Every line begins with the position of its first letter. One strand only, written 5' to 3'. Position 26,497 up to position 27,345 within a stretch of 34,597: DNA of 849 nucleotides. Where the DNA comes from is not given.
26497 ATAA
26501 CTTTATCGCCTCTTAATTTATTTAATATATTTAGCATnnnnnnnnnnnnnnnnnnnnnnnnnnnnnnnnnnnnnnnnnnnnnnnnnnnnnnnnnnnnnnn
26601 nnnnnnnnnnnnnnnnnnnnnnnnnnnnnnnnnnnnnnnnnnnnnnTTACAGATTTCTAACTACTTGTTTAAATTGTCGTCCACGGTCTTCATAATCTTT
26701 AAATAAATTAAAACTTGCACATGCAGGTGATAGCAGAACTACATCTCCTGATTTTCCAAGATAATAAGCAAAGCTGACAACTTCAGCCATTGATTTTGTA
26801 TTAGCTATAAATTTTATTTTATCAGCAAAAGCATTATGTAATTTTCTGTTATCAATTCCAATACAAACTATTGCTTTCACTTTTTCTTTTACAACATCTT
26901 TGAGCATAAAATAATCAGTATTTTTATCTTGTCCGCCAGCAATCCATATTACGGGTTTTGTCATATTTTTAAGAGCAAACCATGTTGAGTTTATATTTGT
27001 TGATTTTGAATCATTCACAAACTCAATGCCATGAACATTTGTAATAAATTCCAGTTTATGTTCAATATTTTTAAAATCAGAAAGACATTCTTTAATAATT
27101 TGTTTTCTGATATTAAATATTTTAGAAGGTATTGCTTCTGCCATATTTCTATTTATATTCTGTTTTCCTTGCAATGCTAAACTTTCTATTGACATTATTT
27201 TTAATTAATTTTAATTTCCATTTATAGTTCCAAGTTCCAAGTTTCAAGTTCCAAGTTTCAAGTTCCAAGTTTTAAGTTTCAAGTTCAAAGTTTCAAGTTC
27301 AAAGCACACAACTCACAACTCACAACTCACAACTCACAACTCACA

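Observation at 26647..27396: murD is reduced to its C-terminal domain; a 24-unit heptamer array sits where the 5' two-thirds should be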

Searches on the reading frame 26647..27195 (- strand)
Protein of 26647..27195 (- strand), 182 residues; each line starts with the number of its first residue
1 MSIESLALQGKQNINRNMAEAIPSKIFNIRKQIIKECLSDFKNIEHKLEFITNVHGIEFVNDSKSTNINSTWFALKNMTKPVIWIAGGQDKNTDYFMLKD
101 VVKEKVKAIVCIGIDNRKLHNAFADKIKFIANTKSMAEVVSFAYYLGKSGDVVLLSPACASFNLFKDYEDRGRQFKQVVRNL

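Call 4: search_protein_families(library=pfam, proteins=[window:26647-27195:-], max_evalue=0.01)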
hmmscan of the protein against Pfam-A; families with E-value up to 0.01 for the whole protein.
window:26647-27195:- (182 aa): 2 families
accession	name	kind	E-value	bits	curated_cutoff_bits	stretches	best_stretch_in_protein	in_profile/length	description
PF02875.26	Mur_ligase_C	-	1.3e-08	36.1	28.4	1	48-159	3-127/127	Mur ligase, glutamate ligase domain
PF25102.1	DUF7810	-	0.007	15.3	27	1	59-154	149-245/490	Family of unknown function (DUF7810)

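Call 8: search_protein_families(library=ncbifam, proteins=[window:26647-27195:-], max_evalue=0.01)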
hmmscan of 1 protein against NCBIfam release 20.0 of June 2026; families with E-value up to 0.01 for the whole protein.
window:26647-27195:- (182 aa): 6 families
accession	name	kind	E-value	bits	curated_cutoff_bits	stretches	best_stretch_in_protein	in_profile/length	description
TIGR01087.1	murD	equivalog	3.6e-53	181.2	211.95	1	3-180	263-440/441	UDP-N-acetylmuramoyl-L-alanine--D-glutamate ligase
NF053647.1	pMurD2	equivalog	1.2e-06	27.7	550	1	5-117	237-349/405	pseudomurein biosynthesis peptide ligase pMurD2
TIGR01143.1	murF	subfamily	0.00023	20.3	288.6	1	6-155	247-403/418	UDP-N-acetylmuramoyl-tripeptide--D-alanyl-D-alanine ligase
NF053645.1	pMurC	equivalog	0.0019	17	560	0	6-137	313-449/492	pseudomurein biosynthesis peptide ligase pMurC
NF008897.0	PRK11930.1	equivalog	0.0031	15.6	804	1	14-136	288-422/822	bifunctional UDP-N-acetylmuramoyl-tripeptide:D-alanyl-D-alanine ligase/alanine racemase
NF053646.1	pMurD1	equivalog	0.0057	15.4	610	1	21-114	292-387/465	pseudomurein biosynthesis peptide ligase pMurD1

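Call 9: find_homologous_proteins(query=window:26647-27195:-)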
Query window:26647-27195:- (182 aa): 2916 proteins with E <= 0.001 among 2948 candidates; the best 120 are listed.
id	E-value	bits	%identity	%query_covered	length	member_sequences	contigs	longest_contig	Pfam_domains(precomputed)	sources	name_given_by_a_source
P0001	5.3e-114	396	99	100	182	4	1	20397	PF02875.27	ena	-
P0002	6.9e-75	269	65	99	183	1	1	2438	PF02875.27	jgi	jgi:UDP-N-acetylmuramoylalanine--D-glutamate ligase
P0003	1.1e-74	268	64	100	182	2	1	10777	PF02875.27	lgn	-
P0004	5.7e-74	266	62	99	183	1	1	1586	PF02875.27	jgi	jgi:UDP-N-acetylmuramoylalanine--D-glutamate ligase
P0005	6.5e-74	265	62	99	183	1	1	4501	PF02875.27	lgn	-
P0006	8.6e-74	265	63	100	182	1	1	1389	PF02875.27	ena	-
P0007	8.3e-73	262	64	100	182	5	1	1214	PF02875.27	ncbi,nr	ncbi:MAG TPA: cyanophycin synthetase, partial [Bacteroidia bacterium]|nr:cyanophycin synthetase [Bac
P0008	1.4e-72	261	56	100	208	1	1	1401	PF02875.27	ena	-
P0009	1.6e-72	261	62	100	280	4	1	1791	PF02875.27,PF08245.19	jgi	jgi:UDP-N-acetylmuramoylalanine--D-glutamate ligase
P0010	3.1e-72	260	62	100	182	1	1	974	PF02875.27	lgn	-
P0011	3.3e-72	260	62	99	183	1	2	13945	PF02875.27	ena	-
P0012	5.4e-72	259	61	99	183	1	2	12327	PF02875.27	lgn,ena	-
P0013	8.6e-72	258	62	100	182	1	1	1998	PF02875.27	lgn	-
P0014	8.9e-72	258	61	100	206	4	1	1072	PF02875.27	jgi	-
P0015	1.1e-71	258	61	99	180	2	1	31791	PF02875.27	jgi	jgi:UDP-N-acetylmuramoylalanine--D-glutamate ligase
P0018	5.4e-71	256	62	100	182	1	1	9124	PF02875.27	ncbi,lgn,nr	ncbi:MAG: hypothetical protein HGB12_03875 [Bacteroidetes bacterium]|nr:hypothetical protein [Bacter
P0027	2.4e-70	254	60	99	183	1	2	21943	PF02875.27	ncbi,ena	-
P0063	1.9e-68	248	60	100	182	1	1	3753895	PF02875.27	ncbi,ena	-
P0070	3.2e-68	247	58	99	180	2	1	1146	PF02875.27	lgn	-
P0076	4.2e-68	246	59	100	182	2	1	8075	PF02875.27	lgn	-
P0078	4.3e-68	246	59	100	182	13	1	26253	PF02875.27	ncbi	-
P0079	4.6e-68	246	59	100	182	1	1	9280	PF02875.27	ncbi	-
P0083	5.5e-68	246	60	100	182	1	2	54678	PF02875.27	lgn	-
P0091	1.1e-67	245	60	100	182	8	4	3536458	PF02875.27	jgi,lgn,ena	jgi:UDP-N-acetylmuramoylalanine--D-glutamate ligase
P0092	1.3e-67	245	57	100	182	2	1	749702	PF02875.27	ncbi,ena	-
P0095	1.5e-67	245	59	100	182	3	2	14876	PF02875.27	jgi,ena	-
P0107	2.4e-67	244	59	100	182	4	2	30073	PF02875.27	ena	-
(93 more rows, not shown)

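Call 10: find_encoding_contigs(protein=window:26647-27195:-, flank=5000)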
Protein window:26647-27195:- (182 aa): 10 contigs read that carry it; 4 places shown.
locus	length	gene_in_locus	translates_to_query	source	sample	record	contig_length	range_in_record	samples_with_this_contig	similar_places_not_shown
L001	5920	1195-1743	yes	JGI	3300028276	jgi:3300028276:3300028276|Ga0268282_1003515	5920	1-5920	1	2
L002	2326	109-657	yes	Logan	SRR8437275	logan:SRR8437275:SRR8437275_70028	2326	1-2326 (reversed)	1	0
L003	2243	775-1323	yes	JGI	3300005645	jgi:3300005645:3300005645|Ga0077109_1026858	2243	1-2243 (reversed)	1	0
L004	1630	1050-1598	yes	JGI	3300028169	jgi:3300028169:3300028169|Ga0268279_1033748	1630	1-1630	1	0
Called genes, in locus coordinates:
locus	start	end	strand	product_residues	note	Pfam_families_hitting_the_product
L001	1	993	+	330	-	?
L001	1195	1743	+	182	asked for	PF02875:Mur_ligase_C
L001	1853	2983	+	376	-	PF01098:FTSW_RODA_SPOVE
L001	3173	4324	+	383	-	PF03033:Glyco_transf_28, PF04101:Glyco_tran_28_C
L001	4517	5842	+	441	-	PF01225:Mur_ligase, PF08245:Mur_ligase_M, PF02875:Mur_ligase_C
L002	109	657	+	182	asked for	PF02875:Mur_ligase_C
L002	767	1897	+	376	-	PF01098:FTSW_RODA_SPOVE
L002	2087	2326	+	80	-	?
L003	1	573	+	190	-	?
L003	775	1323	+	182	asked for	PF02875:Mur_ligase_C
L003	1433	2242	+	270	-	?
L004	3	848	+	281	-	?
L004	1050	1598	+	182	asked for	PF02875:Mur_ligase_C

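Call 11: find_encoding_contigs(protein=P0063, flank=10000, max_places=3)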
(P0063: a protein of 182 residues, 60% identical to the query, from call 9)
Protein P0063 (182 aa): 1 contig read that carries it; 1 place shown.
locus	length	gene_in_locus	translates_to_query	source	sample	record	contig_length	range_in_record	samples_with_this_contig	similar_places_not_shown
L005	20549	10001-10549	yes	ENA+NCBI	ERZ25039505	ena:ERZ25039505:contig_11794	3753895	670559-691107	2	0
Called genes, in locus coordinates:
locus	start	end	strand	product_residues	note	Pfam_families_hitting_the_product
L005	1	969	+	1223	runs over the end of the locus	PF02574:S-methyl_trans, PF00809:Pterin_bind, PF02607:B12-binding_2, PF02310:B12-binding, PF02965:Met_synt_B12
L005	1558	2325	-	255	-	PF00561:Abhydrolase_1, PF12697:Abhydrolase_6, PF12146:Hydrolase_4, PF00561:Abhydrolase_1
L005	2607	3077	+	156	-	PF02381:MraZ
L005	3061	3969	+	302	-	PF01728:FtsJ (faint), PF01795:Methyltransf_5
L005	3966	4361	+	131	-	PF19579:FtsL_2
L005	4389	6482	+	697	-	PF03717:PBP_dimer, PF00905:Transpeptidase, PF03793:PASTA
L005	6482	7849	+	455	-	PF01225:Mur_ligase, PF08245:Mur_ligase_M, PF02875:Mur_ligase_C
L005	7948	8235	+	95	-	-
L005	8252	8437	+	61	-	-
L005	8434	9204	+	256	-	PF00953:Glycos_transf_4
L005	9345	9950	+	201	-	PF08245:Mur_ligase_M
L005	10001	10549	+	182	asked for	PF02875:Mur_ligase_C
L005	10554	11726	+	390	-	PF01098:FTSW_RODA_SPOVE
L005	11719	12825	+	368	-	PF03033:Glyco_transf_28, PF04101:Glyco_tran_28_C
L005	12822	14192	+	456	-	PF01225:Mur_ligase, PF08245:Mur_ligase_M, PF02875:Mur_ligase_C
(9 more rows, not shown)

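Call 12: find_encoding_contigs(protein=P0091, flank=10000, max_places=3)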
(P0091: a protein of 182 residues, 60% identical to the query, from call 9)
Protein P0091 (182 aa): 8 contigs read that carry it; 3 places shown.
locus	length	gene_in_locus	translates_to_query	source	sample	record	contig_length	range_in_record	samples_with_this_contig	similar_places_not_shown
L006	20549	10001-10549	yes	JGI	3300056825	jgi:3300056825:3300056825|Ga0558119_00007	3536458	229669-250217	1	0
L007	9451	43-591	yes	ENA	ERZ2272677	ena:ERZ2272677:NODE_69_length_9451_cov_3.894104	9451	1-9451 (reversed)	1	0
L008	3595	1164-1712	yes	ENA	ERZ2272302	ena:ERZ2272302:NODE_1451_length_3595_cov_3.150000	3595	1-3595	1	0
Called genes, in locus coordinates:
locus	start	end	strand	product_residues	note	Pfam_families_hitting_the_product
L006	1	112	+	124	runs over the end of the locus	-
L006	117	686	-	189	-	-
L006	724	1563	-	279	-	PF20741:GKRP-like_C (faint), PF13580:SIS_2 (weak), PF22198:GKRP_SIS_2, PF22645:GKRP_SIS_N, PF01380:SIS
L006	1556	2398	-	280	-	PF19576:Acyltransf_2, PF01553:Acyltransferase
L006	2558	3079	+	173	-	PF02381:MraZ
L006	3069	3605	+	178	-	PF01795:Methyltransf_5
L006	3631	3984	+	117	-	PF01795:Methyltransf_5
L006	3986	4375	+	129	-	PF19579:FtsL_2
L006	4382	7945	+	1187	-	PF03717:PBP_dimer, PF00905:Transpeptidase, PF03793:PASTA, PF01225:Mur_ligase, PF08245:Mur_ligase_M, PF02875:Mur_ligase_C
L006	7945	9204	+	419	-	PF10555:MraY_sig1 (weak), PF00953:Glycos_transf_4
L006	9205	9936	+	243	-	PF21377:MurD_N, PF21799:MurD-like_N, PF08245:Mur_ligase_M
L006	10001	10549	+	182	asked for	PF02875:Mur_ligase_C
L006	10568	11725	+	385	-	PF01098:FTSW_RODA_SPOVE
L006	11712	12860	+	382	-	PF03033:Glyco_transf_28, PF04101:Glyco_tran_28_C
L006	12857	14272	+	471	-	PF01225:Mur_ligase, PF08245:Mur_ligase_M, PF02875:Mur_ligase_C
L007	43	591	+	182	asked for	PF02875:Mur_ligase_C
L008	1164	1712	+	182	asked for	PF02875:Mur_ligase_C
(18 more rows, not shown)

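Call 16: find_related_loci(query=A1, collection=genome_contigs, flank=4000)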
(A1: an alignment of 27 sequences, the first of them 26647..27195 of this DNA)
Query A1 (182 aa) in genome_contigs; peptide patterns used: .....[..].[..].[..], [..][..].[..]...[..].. (x = any residue, [..] = any of these).
600 stretches matched a pattern (row limit reached: there are more); 600 encode a relative of the query (tblastn E <= 1e-3); the best 80 are kept; 80 distinct loci.
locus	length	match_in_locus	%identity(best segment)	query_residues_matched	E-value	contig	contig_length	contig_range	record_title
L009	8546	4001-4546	61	1-182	3e-78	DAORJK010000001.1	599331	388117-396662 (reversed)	MAG TPA_asm: Bacteroidia bacterium isolate AMR_MDS_5553 NODE_1_length_599331_cov_49.016685, whole genome shotgun sequenc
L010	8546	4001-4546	62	1-182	3e-77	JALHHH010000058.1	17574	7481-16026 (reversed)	MAG: Bacteroidales bacterium isolate 4-aug_S1_065 scaffold_1153, whole genome shotgun sequence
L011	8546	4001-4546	60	1-182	7e-76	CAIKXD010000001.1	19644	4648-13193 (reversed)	MAG: uncultured Bacteroidetes bacterium isolate Loclat_bin-03925 genome assembly, contig: bin-03925:001/390, whole genom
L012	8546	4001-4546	62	1-182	6e-75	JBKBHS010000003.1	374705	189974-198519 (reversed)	MAG: Bacteroidia bacterium isolate 21I_069.bin.58 NODE_21_length_374705_cov_67.528092, whole genome shotgun sequence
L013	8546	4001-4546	59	1-182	6e-75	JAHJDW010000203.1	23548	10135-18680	MAG: Bacteroidetes bacterium isolate Modern_marine.mb.87 Modern_marine.mb.87_k141_1492706, whole genome shotgun sequence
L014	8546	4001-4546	60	1-182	1e-74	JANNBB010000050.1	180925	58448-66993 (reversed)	MAG: Bacteroidota bacterium isolate OTE_78_metabat_381 OTE_78_k141_3017341, whole genome shotgun sequence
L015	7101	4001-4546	57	1-182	5e-74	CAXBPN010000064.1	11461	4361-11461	MAG TPA_asm: uncultured Flavobacteriales bacterium isolate ERR2762188_binner13_Refined_26 genome assembly, contig: ERZ34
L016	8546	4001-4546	60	1-182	4e-73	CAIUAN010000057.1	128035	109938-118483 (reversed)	MAG: uncultured Bacteroidia bacterium isolate YR2_bin-1173 genome assembly, contig: bin-1173:57/69, whole genome shotgun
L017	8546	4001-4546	59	1-182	8e-73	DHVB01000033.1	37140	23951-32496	MAG TPA_asm: Bacteroidales bacterium UBA5219 UBA5219_contig_2534, whole genome shotgun sequence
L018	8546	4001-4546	59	1-182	8e-73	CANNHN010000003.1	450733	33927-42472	MAG: Bacteroidetes bacterium isolate ZH-Jul18-109 genome assembly, contig: ZH-Jul18-C5, whole genome shotgun sequence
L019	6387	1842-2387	57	1-182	1e-72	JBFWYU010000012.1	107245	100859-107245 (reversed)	MAG: Bacteroidia bacterium isolate CA_2019_TPBS_171 NODE_1626_length_107245_cov_6.509756_TPBS, whole genome shotgun sequ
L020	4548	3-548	56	1-182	2e-72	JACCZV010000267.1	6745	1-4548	MAG: Chitinophagales bacterium isolate MGR_bin239 SD2897-2912_k127_376319, whole genome shotgun sequence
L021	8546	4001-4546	55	1-182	8e-72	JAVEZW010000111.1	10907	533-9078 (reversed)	MAG: Bacteroidales bacterium isolate BF4_75 NODE_19606_length_10907_cov_8.916048_Biofilm4, whole genome shotgun sequence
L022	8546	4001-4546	56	1-182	6e-72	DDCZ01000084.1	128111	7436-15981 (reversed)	MAG TPA_asm: Flavobacteriales bacterium UBA1993 UBA1993_contig_489, whole genome shotgun sequence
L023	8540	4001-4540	58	1-180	5e-71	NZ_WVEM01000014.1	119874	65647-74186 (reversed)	Sunxiuqinia indica strain RC1_OXG_1F NODE_14_length_119874_cov_55.867544, whole genome shotgun sequence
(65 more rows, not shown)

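Call 18: find_encoding_contigs(protein=P0027, flank=6000, max_places=2)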
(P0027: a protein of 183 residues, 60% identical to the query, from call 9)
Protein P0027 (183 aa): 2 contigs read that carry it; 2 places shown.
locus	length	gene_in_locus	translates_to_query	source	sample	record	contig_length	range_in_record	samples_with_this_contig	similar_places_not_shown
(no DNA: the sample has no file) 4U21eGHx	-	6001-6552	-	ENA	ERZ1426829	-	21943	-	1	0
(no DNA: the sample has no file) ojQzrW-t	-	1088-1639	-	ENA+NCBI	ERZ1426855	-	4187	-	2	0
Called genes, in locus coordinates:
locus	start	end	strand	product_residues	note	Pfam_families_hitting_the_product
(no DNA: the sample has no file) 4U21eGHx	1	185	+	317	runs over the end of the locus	PF01795:Methyltransf_5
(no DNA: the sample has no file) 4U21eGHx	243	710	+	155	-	PF19579:FtsL_2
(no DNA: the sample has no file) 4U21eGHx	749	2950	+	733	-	PF03717:PBP_dimer, PF00905:Transpeptidase, PF03793:PASTA (weak)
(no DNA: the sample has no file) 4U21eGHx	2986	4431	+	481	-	PF01225:Mur_ligase, PF08245:Mur_ligase_M, PF02875:Mur_ligase_C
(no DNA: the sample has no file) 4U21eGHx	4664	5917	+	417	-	PF10555:MraY_sig1 (weak), PF00953:Glycos_transf_4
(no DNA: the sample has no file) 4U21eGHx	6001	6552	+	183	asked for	PF02875:Mur_ligase_C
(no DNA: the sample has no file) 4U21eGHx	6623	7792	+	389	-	PF01098:FTSW_RODA_SPOVE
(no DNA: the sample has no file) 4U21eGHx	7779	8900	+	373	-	PF03033:Glyco_transf_28, PF04101:Glyco_tran_28_C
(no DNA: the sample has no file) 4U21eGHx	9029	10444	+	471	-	PF01225:Mur_ligase, PF08245:Mur_ligase_M, PF02875:Mur_ligase_C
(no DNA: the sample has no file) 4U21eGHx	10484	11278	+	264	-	-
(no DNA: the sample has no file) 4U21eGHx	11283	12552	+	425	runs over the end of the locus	PF11104:PilM_2 (faint), PF14450:FtsA (weak), PF02491:SHS2_FTSA, PF06723:MreB_Mbl, PF06277:EutA (weak), PF14450:FtsA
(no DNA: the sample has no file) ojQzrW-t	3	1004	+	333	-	?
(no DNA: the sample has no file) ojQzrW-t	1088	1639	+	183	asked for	PF02875:Mur_ligase_C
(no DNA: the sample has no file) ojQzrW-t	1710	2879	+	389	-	PF01098:FTSW_RODA_SPOVE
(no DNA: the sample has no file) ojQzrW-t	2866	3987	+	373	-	PF03033:Glyco_transf_28, PF04101:Glyco_tran_28_C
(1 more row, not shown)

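Call 19: find_encoding_contigs(protein=P0011, flank=6000, max_places=2)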
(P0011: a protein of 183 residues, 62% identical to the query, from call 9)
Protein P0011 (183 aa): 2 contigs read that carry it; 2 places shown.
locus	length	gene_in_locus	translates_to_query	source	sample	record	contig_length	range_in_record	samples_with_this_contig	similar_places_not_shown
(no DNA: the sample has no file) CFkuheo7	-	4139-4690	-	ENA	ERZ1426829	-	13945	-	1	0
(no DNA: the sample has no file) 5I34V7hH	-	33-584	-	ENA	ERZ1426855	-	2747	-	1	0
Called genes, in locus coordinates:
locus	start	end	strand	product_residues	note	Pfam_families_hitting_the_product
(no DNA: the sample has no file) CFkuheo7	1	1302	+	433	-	?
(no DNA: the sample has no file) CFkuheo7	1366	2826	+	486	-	PF01225:Mur_ligase, PF08245:Mur_ligase_M, PF02875:Mur_ligase_C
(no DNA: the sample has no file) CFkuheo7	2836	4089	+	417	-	PF10555:MraY_sig1 (weak), PF00953:Glycos_transf_4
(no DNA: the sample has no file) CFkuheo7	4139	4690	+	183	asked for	PF02875:Mur_ligase_C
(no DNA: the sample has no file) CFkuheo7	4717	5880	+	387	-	PF01098:FTSW_RODA_SPOVE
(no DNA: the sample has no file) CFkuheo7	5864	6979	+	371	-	PF03033:Glyco_transf_28, PF04101:Glyco_tran_28_C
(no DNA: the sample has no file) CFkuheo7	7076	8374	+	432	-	PF01225:Mur_ligase, PF08245:Mur_ligase_M, PF02875:Mur_ligase_C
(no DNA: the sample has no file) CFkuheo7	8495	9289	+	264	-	-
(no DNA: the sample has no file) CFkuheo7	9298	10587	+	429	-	PF11104:PilM_2 (faint), PF14450:FtsA (weak), PF02491:SHS2_FTSA, PF06277:EutA (weak), PF06723:MreB_Mbl, PF14450:FtsA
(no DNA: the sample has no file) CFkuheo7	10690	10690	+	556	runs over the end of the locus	PF00091:Tubulin, PF12327:FtsZ_C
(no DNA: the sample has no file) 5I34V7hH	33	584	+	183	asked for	PF02875:Mur_ligase_C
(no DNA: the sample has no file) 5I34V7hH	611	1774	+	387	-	PF01098:FTSW_RODA_SPOVE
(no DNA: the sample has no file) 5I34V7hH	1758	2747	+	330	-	?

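Call 20: find_encoding_contigs(protein=P0003, flank=6000, max_places=2)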
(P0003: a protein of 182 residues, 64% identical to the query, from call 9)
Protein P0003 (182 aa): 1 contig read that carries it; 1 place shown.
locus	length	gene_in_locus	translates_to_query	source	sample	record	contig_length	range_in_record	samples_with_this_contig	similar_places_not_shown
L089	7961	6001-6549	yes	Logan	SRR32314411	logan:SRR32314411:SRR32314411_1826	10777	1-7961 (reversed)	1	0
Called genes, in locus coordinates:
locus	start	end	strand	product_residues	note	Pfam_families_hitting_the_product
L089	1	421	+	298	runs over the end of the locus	PF01728:FtsJ (weak), PF01795:Methyltransf_5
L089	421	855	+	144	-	PF19579:FtsL_2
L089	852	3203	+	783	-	PF03717:PBP_dimer, PF00905:Transpeptidase, PF03793:PASTA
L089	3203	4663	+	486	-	PF01225:Mur_ligase, PF08245:Mur_ligase_M, PF02875:Mur_ligase_C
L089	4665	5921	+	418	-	PF10555:MraY_sig1 (faint), PF00953:Glycos_transf_4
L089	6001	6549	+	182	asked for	PF02875:Mur_ligase_C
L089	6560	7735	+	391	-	PF01098:FTSW_RODA_SPOVE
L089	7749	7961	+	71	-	?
